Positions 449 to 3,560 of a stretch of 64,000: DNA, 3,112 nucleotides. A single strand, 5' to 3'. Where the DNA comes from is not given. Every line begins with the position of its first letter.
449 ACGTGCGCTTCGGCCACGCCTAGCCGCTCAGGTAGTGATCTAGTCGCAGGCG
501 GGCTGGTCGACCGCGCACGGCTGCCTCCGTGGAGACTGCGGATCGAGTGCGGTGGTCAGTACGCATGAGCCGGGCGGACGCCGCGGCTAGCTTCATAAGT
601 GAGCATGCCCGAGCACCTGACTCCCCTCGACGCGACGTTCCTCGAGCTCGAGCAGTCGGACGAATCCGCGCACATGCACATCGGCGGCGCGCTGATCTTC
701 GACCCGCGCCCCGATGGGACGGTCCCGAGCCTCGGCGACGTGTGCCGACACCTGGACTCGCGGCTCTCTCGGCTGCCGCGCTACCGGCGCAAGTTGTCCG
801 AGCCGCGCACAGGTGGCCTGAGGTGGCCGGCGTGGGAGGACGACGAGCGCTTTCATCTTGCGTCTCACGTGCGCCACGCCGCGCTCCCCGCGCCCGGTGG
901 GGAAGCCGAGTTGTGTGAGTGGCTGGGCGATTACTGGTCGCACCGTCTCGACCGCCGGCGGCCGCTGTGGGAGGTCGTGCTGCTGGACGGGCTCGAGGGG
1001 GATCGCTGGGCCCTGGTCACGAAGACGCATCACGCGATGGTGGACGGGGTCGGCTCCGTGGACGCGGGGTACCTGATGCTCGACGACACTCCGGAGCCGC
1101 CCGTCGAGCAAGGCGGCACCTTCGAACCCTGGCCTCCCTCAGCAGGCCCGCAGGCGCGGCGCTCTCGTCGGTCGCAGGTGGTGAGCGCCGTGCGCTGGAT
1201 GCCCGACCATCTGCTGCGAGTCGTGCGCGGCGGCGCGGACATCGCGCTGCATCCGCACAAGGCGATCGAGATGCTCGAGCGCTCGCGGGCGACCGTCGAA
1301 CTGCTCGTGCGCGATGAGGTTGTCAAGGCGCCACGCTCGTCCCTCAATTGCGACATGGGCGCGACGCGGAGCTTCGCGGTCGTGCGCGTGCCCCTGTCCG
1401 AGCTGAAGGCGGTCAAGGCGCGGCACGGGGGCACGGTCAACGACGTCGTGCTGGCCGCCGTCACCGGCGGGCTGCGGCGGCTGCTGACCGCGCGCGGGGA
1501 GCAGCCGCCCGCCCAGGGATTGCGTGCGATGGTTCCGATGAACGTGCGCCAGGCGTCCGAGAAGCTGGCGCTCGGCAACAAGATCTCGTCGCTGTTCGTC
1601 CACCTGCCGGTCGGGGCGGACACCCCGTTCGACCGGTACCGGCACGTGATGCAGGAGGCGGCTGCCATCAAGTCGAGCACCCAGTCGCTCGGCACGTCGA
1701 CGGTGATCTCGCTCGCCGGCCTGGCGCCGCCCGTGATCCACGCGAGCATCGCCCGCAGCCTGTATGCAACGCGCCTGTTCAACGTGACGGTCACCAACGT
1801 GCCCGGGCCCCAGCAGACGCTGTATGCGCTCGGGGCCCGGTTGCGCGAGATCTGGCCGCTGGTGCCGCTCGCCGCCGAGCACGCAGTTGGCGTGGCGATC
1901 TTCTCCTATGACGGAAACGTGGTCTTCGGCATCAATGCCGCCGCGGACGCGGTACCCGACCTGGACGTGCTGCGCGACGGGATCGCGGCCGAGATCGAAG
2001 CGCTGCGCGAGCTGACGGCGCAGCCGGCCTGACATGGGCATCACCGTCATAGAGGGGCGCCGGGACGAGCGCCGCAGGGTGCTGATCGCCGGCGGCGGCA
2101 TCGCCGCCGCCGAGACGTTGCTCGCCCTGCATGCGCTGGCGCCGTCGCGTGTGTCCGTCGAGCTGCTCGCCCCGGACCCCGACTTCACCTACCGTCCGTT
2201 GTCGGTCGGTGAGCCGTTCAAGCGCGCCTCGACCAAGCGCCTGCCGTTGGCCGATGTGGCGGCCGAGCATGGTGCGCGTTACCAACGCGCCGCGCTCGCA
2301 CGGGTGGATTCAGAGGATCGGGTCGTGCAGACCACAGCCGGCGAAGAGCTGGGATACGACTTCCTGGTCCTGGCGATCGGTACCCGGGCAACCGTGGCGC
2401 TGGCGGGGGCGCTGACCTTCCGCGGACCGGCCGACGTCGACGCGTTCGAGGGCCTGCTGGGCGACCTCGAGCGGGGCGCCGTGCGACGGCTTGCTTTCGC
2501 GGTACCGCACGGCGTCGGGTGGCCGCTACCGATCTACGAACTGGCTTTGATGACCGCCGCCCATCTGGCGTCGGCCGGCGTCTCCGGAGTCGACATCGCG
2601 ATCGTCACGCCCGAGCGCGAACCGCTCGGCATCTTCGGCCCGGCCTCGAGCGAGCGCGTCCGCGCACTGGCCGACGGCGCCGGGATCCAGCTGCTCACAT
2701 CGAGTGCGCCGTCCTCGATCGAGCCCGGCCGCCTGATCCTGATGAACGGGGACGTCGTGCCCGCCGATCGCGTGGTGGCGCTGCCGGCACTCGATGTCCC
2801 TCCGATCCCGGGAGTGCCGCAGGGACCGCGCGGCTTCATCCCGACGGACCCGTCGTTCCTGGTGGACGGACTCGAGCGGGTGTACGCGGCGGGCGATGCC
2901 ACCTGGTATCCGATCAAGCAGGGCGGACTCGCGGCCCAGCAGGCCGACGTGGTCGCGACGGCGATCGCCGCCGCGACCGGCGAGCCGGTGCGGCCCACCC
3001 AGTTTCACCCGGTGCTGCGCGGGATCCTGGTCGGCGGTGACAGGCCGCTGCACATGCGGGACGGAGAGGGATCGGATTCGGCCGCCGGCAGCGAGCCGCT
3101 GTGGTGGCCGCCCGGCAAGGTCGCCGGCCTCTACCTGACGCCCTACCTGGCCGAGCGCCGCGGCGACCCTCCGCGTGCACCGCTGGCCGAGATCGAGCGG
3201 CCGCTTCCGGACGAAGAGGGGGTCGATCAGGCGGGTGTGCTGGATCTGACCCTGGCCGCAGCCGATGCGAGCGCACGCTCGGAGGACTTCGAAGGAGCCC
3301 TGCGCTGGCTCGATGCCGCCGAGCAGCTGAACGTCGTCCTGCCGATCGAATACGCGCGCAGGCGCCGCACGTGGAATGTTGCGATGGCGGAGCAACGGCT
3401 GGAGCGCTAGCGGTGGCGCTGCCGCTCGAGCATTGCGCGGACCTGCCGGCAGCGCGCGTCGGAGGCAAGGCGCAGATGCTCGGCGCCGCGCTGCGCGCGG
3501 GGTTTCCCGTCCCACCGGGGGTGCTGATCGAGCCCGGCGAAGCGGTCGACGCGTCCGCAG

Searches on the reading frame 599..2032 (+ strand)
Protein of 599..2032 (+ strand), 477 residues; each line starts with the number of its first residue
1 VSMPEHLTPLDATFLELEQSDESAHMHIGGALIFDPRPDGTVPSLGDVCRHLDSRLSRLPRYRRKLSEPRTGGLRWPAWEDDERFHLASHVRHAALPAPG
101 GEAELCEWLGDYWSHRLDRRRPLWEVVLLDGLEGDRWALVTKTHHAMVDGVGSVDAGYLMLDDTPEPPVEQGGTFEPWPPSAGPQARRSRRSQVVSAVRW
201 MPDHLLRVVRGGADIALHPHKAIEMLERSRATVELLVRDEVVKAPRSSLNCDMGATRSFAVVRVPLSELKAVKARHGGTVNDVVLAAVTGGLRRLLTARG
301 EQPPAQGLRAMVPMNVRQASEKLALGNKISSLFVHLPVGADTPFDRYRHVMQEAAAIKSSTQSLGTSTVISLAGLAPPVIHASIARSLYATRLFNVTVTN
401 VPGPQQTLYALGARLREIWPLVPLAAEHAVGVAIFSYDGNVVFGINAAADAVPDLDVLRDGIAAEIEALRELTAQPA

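Call 38: search_protein_families(library=pfam, proteins=[window:599-2032:+], max_evalue=0.0001)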
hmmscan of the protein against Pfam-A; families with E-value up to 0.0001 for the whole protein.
window:599-2032:+ (477 aa): 2 families
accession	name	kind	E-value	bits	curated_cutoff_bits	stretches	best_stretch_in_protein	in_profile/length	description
PF03007.21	WS_DGAT_cat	-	6.8e-61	206.8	23.6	1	7-284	1-263/263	Wax ester synthase/diacylglycerol acyltransferase catalytic domain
PF06974.18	WS_DGAT_C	-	1.1e-30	107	20.7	1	326-469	2-144/145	WS/DGAT C-terminal domain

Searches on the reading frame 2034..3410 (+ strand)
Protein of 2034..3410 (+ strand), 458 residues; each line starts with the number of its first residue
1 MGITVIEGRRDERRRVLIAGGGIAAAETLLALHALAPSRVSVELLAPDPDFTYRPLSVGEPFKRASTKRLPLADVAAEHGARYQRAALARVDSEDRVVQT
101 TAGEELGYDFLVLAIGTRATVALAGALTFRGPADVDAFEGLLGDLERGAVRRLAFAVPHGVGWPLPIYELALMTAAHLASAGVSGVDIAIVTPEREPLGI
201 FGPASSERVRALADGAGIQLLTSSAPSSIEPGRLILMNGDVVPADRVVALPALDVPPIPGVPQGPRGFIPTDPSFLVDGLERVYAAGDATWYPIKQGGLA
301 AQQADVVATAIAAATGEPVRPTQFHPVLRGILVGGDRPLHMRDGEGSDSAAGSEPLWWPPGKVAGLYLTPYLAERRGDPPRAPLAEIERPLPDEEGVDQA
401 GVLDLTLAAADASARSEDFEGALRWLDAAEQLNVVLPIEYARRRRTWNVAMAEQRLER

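Call 38: search_protein_families(library=pfam, proteins=[window:2034-3410:+], max_evalue=0.0001)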
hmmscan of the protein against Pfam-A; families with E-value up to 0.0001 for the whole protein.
window:2034-3410:+ (458 aa): 1 family
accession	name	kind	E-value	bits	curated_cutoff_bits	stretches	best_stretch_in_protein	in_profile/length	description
PF07992.20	Pyr_redox_2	-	3.1e-12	47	26.1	1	173-301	156-278/291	Pyridine nucleotide-disulphide oxidoreductase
